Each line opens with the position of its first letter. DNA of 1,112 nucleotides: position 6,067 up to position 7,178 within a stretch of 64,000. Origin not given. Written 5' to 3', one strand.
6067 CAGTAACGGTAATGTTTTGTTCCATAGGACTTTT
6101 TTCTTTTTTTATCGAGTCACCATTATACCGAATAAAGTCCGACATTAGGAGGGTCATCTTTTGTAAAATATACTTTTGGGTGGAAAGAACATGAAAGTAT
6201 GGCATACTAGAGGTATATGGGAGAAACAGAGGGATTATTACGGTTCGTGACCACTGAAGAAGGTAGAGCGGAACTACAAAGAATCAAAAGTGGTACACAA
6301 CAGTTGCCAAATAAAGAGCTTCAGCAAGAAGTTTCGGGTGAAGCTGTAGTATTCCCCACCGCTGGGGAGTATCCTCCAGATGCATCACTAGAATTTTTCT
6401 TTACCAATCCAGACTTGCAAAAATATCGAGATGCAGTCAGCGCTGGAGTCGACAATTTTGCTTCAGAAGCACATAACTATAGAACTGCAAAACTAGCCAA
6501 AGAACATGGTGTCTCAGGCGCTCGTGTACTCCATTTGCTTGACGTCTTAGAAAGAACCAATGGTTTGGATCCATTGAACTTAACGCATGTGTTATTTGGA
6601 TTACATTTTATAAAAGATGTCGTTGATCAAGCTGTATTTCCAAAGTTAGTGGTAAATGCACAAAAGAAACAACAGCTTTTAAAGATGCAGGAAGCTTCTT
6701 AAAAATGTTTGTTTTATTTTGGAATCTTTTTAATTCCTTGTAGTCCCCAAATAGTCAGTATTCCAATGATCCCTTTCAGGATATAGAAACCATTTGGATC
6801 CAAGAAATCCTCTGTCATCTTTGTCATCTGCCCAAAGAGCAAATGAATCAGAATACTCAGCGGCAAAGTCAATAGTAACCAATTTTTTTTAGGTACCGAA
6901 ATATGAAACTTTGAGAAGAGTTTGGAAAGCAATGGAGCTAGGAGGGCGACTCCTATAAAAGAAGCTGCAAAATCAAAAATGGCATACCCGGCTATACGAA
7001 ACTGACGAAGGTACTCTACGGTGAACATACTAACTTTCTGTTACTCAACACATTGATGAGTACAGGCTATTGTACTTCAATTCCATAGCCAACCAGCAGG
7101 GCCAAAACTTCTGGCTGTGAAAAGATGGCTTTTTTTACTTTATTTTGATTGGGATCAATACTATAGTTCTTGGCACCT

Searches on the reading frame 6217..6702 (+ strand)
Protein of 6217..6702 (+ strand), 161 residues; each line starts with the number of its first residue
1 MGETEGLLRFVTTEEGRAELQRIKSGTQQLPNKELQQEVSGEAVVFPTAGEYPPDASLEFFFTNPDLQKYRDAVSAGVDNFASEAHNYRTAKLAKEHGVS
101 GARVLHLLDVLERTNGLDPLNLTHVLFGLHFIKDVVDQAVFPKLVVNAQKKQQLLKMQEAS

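Call 3: search_protein_families(library=pfam, proteins=[window:6217-6702:+], max_evalue=0.01)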
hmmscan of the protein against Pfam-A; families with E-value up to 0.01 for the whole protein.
window:6217-6702:+ (161 aa): 0 families

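Call 4: search_protein_families(library=ncbifam, proteins=[window:6217-6702:+], max_evalue=0.01)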
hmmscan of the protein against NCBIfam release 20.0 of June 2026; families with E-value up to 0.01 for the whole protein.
window:6217-6702:+ (161 aa): 1 family
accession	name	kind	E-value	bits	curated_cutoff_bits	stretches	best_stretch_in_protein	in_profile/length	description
NF004917.0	PRK06274.1-3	equivalog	0.0099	15.8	284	0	42-106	101-160/203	indolepyruvate oxidoreductase subunit beta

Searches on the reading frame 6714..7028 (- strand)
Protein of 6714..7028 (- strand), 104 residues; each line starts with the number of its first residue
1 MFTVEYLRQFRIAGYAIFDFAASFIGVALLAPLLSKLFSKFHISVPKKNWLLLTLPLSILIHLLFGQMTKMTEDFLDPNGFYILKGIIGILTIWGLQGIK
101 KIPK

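Call 3: search_protein_families(library=pfam, proteins=[window:6714-7028:-], max_evalue=0.01)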
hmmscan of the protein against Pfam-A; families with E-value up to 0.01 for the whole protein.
window:6714-7028:- (104 aa): 0 families

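Call 4: search_protein_families(library=ncbifam, proteins=[window:6714-7028:-], max_evalue=0.01)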
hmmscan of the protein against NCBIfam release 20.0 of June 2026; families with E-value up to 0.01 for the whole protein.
window:6714-7028:- (104 aa): 0 families

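Call 60: find_homologous_proteins(query=window:6714-7028:-, max_evalue=0.001)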
Query window:6714-7028:- (104 aa): 88 proteins with E <= 0.001 among 97 candidates.
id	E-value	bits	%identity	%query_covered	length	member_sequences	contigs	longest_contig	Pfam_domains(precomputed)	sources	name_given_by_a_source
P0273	8.1e-61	221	100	100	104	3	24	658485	-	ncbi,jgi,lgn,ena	-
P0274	5.2e-39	150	68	100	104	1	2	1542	-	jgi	-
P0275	9.7e-39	150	68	100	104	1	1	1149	-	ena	-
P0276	1.4e-38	149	67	100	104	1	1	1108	-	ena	-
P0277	3.9e-38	148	66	100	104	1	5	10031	-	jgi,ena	-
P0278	1.5e-34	136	64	100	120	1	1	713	-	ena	-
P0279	5.5e-34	134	62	98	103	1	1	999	-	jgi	-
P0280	1.9e-33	133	63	100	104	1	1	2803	-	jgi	-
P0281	4.2e-33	132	62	100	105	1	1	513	-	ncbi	-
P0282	8.7e-33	130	63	100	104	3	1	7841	-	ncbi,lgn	-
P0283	8.8e-33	130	63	100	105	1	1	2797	-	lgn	-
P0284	1.2e-32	130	61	98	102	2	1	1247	-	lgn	-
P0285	1.3e-32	130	62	99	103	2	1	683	-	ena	-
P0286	1.7e-32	130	65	82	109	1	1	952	-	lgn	-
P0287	1.1e-31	127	63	100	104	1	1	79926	-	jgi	jgi:hypothetical protein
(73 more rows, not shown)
